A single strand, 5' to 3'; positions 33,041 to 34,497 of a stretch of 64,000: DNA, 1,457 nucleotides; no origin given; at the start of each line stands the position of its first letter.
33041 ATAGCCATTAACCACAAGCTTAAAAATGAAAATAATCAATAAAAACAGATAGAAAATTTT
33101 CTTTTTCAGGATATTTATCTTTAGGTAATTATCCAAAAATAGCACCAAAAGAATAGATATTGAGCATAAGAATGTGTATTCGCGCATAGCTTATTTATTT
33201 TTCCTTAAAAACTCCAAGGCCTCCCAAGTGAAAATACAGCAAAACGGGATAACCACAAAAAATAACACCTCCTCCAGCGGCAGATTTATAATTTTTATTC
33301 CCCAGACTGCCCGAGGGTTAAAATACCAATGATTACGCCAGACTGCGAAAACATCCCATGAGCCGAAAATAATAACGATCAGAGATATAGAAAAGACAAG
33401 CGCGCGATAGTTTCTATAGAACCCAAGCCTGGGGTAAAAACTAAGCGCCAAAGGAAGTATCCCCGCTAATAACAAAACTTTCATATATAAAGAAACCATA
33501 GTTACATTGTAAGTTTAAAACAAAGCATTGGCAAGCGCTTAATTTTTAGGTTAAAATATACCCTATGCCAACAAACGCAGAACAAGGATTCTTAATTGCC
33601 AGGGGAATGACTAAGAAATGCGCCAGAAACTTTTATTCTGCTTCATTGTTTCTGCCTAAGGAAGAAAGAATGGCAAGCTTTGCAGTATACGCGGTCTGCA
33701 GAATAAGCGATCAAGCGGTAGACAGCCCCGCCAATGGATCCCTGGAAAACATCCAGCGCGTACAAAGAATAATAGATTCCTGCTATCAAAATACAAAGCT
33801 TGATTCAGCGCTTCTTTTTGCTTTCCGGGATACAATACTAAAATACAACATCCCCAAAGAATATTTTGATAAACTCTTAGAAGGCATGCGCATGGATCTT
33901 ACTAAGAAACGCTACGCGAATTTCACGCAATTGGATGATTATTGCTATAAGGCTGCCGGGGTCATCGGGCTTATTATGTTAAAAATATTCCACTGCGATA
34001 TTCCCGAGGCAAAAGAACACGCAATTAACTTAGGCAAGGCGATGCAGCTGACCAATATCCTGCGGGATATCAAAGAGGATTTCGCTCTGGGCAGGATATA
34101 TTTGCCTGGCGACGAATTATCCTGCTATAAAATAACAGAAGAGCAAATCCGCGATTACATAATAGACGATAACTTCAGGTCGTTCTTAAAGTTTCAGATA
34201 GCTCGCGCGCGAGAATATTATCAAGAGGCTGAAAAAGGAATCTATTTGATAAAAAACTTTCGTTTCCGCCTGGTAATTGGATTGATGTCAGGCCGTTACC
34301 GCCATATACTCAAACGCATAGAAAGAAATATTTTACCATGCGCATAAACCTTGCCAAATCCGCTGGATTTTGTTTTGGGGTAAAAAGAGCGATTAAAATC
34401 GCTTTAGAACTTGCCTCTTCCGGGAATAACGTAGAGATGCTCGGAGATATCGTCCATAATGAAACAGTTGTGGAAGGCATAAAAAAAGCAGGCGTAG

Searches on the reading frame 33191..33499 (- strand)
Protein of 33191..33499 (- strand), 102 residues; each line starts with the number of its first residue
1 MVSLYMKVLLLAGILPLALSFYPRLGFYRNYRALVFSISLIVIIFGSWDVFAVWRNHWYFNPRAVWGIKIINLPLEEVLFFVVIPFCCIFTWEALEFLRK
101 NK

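Call 71: search_protein_families(library=pfam, proteins=[window:33191-33499:-], max_evalue=0.001)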
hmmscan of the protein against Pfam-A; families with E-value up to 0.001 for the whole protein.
window:33191-33499:- (102 aa): 1 family
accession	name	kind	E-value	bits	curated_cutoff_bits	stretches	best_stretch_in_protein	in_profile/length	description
PF18916.5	Lycopene_cyc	-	3.9e-12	47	27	1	4-93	3-90/92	Lycopene cyclase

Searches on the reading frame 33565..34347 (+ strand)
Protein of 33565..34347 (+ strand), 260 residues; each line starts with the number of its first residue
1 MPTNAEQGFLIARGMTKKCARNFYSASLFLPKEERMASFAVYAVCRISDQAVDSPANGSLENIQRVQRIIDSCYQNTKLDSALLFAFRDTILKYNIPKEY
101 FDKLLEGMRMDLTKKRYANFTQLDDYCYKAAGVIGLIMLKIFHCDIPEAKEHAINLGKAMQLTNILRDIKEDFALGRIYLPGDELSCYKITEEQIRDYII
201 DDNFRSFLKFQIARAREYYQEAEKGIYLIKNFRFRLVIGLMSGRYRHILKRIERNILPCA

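Call 71: search_protein_families(library=pfam, proteins=[window:33565-34347:+], max_evalue=0.001)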
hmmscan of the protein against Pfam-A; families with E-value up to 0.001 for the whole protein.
window:33565-34347:+ (260 aa): 1 family
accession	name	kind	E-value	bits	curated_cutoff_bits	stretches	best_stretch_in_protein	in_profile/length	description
PF00494.24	SQS_PSY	-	1.9e-67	228.2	26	1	17-255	2-248/263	Squalene/phytoene synthase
